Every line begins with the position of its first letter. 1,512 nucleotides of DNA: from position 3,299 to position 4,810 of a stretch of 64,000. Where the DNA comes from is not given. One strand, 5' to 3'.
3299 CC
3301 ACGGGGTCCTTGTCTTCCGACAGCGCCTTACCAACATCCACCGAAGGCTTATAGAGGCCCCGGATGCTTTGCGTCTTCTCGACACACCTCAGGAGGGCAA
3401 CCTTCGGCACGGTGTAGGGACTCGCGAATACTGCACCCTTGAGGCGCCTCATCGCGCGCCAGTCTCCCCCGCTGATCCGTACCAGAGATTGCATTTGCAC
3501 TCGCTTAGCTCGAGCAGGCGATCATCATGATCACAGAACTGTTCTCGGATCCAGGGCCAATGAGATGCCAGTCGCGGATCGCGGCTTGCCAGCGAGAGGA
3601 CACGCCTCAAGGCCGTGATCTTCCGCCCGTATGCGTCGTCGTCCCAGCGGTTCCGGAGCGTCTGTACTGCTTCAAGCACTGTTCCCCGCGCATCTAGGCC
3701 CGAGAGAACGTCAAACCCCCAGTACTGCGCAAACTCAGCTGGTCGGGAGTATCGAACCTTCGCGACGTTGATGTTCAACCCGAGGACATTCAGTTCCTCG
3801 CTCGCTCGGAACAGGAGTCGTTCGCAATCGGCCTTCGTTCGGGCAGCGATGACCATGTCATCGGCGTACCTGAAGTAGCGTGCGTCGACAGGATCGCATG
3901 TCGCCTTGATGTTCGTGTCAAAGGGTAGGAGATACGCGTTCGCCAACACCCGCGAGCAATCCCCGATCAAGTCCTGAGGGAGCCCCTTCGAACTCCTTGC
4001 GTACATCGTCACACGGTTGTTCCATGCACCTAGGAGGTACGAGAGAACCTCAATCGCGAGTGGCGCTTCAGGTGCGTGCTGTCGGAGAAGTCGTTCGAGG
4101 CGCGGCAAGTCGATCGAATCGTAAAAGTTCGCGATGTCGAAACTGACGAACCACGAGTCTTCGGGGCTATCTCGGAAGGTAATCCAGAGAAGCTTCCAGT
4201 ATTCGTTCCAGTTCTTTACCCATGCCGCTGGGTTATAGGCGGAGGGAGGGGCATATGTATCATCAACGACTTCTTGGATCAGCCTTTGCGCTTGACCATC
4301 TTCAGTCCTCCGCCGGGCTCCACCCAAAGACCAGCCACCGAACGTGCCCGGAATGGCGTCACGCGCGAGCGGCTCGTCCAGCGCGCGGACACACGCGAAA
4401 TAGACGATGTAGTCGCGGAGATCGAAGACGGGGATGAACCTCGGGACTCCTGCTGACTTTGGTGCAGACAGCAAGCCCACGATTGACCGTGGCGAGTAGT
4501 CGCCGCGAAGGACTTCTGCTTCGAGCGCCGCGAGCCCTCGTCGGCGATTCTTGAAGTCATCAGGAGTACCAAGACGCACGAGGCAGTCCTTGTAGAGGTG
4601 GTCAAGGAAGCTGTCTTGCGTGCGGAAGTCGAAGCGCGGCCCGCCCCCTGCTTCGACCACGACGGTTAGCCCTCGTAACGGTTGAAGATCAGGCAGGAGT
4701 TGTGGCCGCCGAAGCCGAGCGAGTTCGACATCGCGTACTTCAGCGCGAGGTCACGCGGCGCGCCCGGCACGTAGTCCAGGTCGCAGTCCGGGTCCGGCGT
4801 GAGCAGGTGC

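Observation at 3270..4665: Stand-alone group-II-intron-like reverse transcriptase on a low-GC islet wedged between fabF and recJ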

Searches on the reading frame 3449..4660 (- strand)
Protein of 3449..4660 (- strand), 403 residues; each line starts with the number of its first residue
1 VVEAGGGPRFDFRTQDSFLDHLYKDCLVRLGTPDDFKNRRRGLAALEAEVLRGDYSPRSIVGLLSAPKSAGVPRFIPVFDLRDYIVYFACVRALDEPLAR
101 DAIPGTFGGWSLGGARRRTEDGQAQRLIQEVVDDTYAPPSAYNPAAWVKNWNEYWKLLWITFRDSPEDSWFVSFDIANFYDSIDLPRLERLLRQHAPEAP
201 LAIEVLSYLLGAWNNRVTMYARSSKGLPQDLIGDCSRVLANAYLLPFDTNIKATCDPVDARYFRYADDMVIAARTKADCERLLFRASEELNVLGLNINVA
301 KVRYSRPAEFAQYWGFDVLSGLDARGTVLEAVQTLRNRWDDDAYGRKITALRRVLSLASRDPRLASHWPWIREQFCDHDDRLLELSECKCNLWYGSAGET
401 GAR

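Call 4: search_protein_families(library=pfam, proteins=[window:3449-4660:-], max_evalue=0.01)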
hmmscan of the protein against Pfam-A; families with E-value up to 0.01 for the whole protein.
window:3449-4660:- (403 aa): 1 family
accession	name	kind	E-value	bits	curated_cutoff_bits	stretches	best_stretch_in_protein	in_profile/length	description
PF00078.32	RVT_1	-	2.2e-14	54.1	29.6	1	163-316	62-203/205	Reverse transcriptase (RNA-dependent DNA polymerase)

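Call 5: search_protein_families(library=padloc, proteins=[window:3449-4660:-], max_evalue=1)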
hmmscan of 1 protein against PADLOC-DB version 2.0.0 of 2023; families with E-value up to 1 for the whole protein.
window:3449-4660:- (403 aa): 93 families (the best 25 are shown)
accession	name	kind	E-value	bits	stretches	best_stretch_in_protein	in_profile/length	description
PDLC03750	RT_UG13b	-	5.8e-96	320.2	1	14-360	10-341/430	DRT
PDLC03759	RT_UG21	-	6.3e-32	109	1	38-303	35-263/503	DRT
PDLC03756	RT_UG19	-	1.1e-31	108.6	1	40-306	41-276/562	DRT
PDLC03749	RT_UG13a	-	1.3e-27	95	2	145-304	138-290/589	DRT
PDLC03760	RT_UG22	-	7.9e-21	72.6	1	46-310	46-245/476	DRT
PDLC03783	Drt8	-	2.2e-20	71.5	1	150-313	120-267/493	DRT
PDLC01136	RT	-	6.9e-20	69.6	2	167-318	127-258/263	RT (reverse transcriptase)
PDLC03746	RT_UG10_large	-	1.5e-18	64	1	146-306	476-643/1688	DRT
PDLC03785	RT_UG9_large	-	2.2e-17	60.6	1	47-303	281-499/772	DRT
PDLC03761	RT_UG23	-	2.7e-17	60.5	1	141-304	111-261/489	DRT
PDLC03754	RT_UG17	-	5.9e-17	59.6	1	165-318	124-270/429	DRT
PDLC02940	RT_II-A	-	4.2e-16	56.7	1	170-304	276-396/477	-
PDLC02063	Cas1_IIIb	-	4.7e-15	53.1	1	165-298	130-256/617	-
PDLC03764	RT_UG26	-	1.6e-14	51.5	1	164-320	123-274/398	DRT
PDLC03747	RT_UG10_small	-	2.7e-14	50.9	1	147-304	491-645/824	DRT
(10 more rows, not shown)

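Call 6: search_protein_families(library=ncbifam, proteins=[window:3449-4660:-], max_evalue=0.1)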
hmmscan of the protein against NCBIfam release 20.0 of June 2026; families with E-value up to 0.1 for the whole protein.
window:3449-4660:- (403 aa): 8 families
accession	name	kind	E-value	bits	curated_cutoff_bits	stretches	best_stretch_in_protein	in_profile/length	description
TIGR04416.1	group_II_RT_mat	equivalog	5.9e-17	61.8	300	1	168-318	122-267/353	group II intron reverse transcriptase/maturase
NF038233.2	retron_St85_RT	exception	1.2e-13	51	235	1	169-291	89-200/289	retron St85 family RNA-directed DNA polymerase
NF041746.1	Drt2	equivalog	8.6e-12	44.9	390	1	221-303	218-297/416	antiviral reverse transcriptase Drt2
NF041747.1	Drt3a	equivalog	1.1e-10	41.5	200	1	171-303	113-236/412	antiviral reverse transcriptase Drt3a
NF042941.1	Retron_TIR_antiphage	equivalog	9.6e-05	21.3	600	1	168-283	91-194/464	TIR domain-containing anti-phage reverse transcriptase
TIGR04499.1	abortive_AbiA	subfamily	0.0054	15.5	250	1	146-306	126-292/615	AbiA family abortive infection protein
NF041749.1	Drt4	equivalog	0.016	14.2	450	1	260-314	222-277/489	antiviral reverse transcriptase Drt4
NF038237.1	retron_Ec67_fus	exception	0.023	13.2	450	1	227-283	161-215/572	retron Ec67 family RNA-directed DNA polymerase/endonuclease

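Call 8: find_homologous_proteins(query=window:3449-4660:-, max_evalue=0.00001)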
Query window:3449-4660:- (403 aa): 118 proteins with E <= 0.00001 among 8000 candidates.
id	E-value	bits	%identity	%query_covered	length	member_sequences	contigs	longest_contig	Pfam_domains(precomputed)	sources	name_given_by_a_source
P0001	1.4e-277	938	100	100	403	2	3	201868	PF00078.33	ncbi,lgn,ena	-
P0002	8.7e-146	504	59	95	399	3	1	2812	PF00078.33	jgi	jgi:hypothetical protein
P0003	1.5e-142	493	58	95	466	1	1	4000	PF00078.33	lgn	-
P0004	1.6e-136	473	57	94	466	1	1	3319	PF00078.33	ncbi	ncbi:MAG: RNA-directed DNA polymerase [Dehalococcoidia bacterium]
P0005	3.4e-135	469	62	85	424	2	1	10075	PF00078.33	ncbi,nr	ncbi:MAG: RNA-directed DNA polymerase [Dehalococcoidia bacterium]|nr:RNA-directed DNA polymerase [De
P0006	5.2e-115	403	48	94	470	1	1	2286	PF00078.33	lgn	-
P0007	3.0e-110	387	48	91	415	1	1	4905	PF00078.33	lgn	-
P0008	1.3e-109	385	49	90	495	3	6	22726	PF00078.33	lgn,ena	-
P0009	6.8e-109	382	48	91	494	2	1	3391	PF00078.33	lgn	-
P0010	1.3e-106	375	45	96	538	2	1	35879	PF00078.33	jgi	-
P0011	7.4e-104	366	46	95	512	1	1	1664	PF00078.33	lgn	-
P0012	2.7e-101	357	53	78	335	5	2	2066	PF00078.33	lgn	-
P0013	6.7e-101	356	46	90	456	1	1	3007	PF00078.33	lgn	-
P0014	1.1e-99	352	45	94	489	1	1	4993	PF00078.33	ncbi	-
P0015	1.8e-99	351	45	94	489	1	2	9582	PF00078.33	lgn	-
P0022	2.7e-96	341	45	90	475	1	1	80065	PF00078.33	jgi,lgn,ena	-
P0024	1.0e-95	339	43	90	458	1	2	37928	PF00078.33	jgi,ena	jgi:hypothetical protein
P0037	3.6e-89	317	40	94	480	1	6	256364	PF00078.33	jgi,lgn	jgi:hypothetical protein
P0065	1.5e-53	200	33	81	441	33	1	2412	PF00078.33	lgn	-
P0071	1.6e-52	197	36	73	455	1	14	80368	PF00078.33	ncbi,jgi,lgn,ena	jgi:hypothetical protein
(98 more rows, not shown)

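Call 17: find_encoding_contigs(protein=window:3449-4660:-, flank=10000, max_places=6)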
Protein window:3449-4660:- (403 aa): 7 contigs read that carry it; 4 places shown.
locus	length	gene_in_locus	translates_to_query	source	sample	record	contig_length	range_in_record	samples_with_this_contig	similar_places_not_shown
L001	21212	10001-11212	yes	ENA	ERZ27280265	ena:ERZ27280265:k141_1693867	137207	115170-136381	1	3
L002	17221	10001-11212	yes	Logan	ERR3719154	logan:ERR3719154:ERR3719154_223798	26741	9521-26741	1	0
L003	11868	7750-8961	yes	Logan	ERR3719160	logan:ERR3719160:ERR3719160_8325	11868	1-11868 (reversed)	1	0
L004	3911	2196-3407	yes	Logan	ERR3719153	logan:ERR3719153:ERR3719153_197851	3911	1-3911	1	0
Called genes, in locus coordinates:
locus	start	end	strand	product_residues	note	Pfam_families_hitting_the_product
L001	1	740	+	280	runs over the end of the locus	-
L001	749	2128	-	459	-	PF13485:Peptidase_MA_2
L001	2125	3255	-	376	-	PF03462:PCRF, PF00472:RF-1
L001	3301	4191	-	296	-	PF00763:THF_DHG_CYH, PF02882:THF_DHG_CYH_C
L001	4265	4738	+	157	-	PF01648:ACPS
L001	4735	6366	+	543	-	PF03853:YjeF_N, PF01256:Carb_kinase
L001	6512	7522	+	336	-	PF00698:Acyl_transf_1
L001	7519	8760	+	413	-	PF00109:ketoacyl-synt, PF02801:Ketoacyl-synt_C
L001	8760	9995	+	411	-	PF00109:ketoacyl-synt, PF02801:Ketoacyl-synt_C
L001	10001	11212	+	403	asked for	PF00078:RVT_1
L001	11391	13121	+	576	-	PF01368:DHH, PF02272:DHHA1, PF17768:RecJ_OB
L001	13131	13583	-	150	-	-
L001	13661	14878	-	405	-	PF00579:tRNA-synt_1b, PF22421:SYY_C-terminal, PF01479:S4 (weak)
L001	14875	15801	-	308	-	PF01467:CTP_transf_like (weak), PF06574:FAD_syn, PF01687:Flavokinase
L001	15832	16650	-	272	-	PF02616:SMC_ScpA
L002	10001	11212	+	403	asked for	PF00078:RVT_1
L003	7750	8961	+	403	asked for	PF00078:RVT_1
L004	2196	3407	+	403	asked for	PF00078:RVT_1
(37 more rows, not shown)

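Call 26: find_encoding_contigs(protein=P0005, flank=6000, max_places=3)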
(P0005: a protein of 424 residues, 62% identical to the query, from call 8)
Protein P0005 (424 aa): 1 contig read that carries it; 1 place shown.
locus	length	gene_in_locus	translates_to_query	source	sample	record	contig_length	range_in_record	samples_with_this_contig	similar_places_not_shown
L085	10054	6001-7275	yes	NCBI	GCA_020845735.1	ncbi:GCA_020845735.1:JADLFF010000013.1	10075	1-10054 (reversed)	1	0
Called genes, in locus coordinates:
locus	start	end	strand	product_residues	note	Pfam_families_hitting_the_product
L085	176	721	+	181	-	-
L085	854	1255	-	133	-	PF01243:PNPOx_N, PF12900:Pyridox_ox_2 (weak)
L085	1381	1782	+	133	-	PF01042:Ribonuc_L-PSP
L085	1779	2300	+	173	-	PF13302:Acetyltransf_3 (weak), PF00583:Acetyltransf_1, PF13673:Acetyltransf_10, PF13508:Acetyltransf_7, PF08445:FR47 (weak)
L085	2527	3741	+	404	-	PF04055:Radical_SAM, PF06969:HemN_C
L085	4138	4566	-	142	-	PF00903:Glyoxalase, PF12681:Glyoxalase_2 (faint), PF13669:Glyoxalase_4 (faint), PF18029:Glyoxalase_6 (weak)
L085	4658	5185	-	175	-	PF00165:HTH_AraC (weak), PF12833:HTH_18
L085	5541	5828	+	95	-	-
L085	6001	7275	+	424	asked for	PF00078:RVT_1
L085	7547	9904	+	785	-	PF00009:GTP_EFTU, PF01926:MMR_HSR1 (weak), PF03144:GTP_EFTU_D2, PF09106:WHD_2nd_SelB (faint), PF25461:Beta-barrel_SelB (faint), PF09107:WHD_3rd_SelB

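Call 27: find_encoding_contigs(protein=P0003, flank=6000, max_places=3)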
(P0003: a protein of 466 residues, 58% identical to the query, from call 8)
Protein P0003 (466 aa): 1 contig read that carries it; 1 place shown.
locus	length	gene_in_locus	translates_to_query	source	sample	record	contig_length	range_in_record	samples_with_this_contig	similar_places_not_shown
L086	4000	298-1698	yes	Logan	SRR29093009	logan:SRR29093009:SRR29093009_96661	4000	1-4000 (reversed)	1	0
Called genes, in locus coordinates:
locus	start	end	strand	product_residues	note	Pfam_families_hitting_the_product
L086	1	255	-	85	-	?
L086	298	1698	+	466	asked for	PF00078:RVT_1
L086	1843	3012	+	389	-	PF00753:Lactamase_B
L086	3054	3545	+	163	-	PF12867:DinB_2 (weak)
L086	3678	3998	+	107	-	?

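Call 28: find_encoding_contigs(protein=P0004, flank=6000, max_places=3)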
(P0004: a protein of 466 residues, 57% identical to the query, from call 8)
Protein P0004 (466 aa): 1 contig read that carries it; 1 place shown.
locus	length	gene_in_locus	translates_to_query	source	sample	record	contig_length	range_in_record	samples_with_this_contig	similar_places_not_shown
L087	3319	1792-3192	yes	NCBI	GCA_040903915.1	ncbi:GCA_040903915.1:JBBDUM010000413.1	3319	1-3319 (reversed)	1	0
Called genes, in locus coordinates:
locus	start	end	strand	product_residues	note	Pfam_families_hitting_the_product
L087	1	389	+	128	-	PF03992:ABM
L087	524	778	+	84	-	-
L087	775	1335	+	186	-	-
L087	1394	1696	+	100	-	PF03992:ABM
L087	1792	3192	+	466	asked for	PF00078:RVT_1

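Call 29: find_encoding_contigs(protein=P0037, flank=8000, max_places=3)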
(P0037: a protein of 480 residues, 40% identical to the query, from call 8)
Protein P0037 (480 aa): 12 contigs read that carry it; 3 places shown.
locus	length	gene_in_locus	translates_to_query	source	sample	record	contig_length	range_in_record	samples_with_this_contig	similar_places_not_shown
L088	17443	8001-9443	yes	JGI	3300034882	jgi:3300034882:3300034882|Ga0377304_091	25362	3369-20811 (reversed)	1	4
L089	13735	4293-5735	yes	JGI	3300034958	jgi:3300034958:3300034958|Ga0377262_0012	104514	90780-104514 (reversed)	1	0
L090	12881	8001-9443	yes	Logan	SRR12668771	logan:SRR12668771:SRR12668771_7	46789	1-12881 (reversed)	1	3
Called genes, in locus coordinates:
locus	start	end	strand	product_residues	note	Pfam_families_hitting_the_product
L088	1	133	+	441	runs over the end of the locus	-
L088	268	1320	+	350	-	-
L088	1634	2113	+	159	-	PF06834:TraU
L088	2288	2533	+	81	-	-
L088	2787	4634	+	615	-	PF01751:Toprim, PF01131:Topoisom_bac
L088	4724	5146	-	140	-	PF07166:DUF1398 (weak)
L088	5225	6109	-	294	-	PF20240:DUF6597 (weak), PF00165:HTH_AraC (weak), PF12833:HTH_18, PF00165:HTH_AraC (weak)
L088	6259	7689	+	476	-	-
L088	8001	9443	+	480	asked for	PF00078:RVT_1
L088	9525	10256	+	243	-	PF07916:TraG_N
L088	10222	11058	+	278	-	PF07916:TraG_N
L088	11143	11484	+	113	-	-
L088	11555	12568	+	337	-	-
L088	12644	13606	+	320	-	-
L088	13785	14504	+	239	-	PF07514:TraI_2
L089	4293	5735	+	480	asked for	PF00078:RVT_1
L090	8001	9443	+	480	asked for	PF00078:RVT_1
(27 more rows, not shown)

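Call 30: find_encoding_contigs(protein=P0022, flank=8000, max_places=2)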
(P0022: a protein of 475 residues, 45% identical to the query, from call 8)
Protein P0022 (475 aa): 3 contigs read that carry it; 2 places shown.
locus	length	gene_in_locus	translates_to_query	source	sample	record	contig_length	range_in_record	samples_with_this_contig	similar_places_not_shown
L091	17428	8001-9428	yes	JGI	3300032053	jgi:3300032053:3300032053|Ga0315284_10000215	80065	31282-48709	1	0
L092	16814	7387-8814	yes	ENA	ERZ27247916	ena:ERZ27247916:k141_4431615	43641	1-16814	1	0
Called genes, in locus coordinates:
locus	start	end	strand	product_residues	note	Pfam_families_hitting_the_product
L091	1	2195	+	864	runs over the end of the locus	PF00669:Flagellin_N, PF00700:Flagellin_C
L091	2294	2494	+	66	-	-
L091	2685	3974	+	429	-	PF00079:Serpin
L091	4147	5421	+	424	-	PF00079:Serpin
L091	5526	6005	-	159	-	PF03073:TspO_MBR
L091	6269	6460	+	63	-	-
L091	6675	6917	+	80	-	-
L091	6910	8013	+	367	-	PF01381:HTH_3 (weak), PF06114:Peptidase_M78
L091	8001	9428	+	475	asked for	PF00078:RVT_1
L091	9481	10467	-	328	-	-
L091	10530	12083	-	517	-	PF03853:YjeF_N, PF01256:Carb_kinase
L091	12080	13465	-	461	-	PF02878:PGM_PMM_I, PF02879:PGM_PMM_II, PF02880:PGM_PMM_III, PF00408:PGM_PMM_IV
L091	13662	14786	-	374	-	-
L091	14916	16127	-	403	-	PF07949:YbbR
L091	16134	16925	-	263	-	PF19293:CdaA_N (weak), PF02457:DAC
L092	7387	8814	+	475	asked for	PF00078:RVT_1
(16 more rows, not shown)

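Call 31: find_encoding_contigs(protein=P0024, flank=8000, max_places=2)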
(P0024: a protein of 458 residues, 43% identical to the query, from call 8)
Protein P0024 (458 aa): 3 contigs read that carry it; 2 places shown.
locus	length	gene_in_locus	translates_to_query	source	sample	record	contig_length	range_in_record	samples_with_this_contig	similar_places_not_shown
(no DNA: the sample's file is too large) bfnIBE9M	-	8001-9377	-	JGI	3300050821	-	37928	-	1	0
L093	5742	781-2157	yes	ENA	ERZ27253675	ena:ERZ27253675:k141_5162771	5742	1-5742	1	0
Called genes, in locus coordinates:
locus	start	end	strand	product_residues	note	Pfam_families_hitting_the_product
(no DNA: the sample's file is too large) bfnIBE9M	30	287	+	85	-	-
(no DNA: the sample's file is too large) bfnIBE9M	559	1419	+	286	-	PF01261:AP_endonuc_2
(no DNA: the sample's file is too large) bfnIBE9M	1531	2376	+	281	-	PF01261:AP_endonuc_2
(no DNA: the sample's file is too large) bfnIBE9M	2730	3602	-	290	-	-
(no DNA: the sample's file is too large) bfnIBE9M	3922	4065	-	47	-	-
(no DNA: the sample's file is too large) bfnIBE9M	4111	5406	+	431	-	PF01381:HTH_3, PF13443:HTH_26 (weak), PF13560:HTH_31 (faint)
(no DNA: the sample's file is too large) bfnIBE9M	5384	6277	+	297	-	PF06114:Peptidase_M78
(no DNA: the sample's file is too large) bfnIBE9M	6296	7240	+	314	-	PF18863:AbiJ_NTD4, PF14355:Abi_C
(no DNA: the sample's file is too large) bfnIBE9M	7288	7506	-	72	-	-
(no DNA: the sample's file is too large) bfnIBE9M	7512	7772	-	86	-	-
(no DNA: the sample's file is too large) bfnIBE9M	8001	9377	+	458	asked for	PF00078:RVT_1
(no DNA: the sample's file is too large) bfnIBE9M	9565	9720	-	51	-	-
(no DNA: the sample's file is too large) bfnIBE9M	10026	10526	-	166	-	-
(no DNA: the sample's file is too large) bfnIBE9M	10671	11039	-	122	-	-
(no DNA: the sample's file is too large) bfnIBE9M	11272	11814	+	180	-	PF25045:vWA_Ro60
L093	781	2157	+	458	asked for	PF00078:RVT_1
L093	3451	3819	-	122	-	-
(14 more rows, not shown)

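Call 32: find_encoding_contigs(protein=P0010, flank=8000, max_places=2)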
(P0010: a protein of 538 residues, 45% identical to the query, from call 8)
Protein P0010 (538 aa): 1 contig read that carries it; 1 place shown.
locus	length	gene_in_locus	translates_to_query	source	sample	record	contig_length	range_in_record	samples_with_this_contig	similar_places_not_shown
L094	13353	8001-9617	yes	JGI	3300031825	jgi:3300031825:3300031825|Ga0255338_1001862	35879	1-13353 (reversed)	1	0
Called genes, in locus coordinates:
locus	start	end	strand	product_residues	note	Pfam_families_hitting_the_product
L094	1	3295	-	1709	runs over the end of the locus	PF00270:DEAD, PF00271:Helicase_C, PF09369:MZB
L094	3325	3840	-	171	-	PF11697:DUF3293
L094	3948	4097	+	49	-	-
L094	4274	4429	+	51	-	-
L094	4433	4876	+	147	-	-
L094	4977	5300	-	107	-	-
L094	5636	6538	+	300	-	PF08401:ArdcN, PF18818:MPTase-PolyVal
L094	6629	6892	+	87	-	-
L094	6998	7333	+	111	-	-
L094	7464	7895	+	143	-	PF20213:DUF6573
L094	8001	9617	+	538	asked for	PF00078:RVT_1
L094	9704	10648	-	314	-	PF10987:DUF2806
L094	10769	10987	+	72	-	-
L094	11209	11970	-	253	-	-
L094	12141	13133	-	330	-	PF02899:Phage_int_SAM_1 (weak), PF00589:Phage_integrase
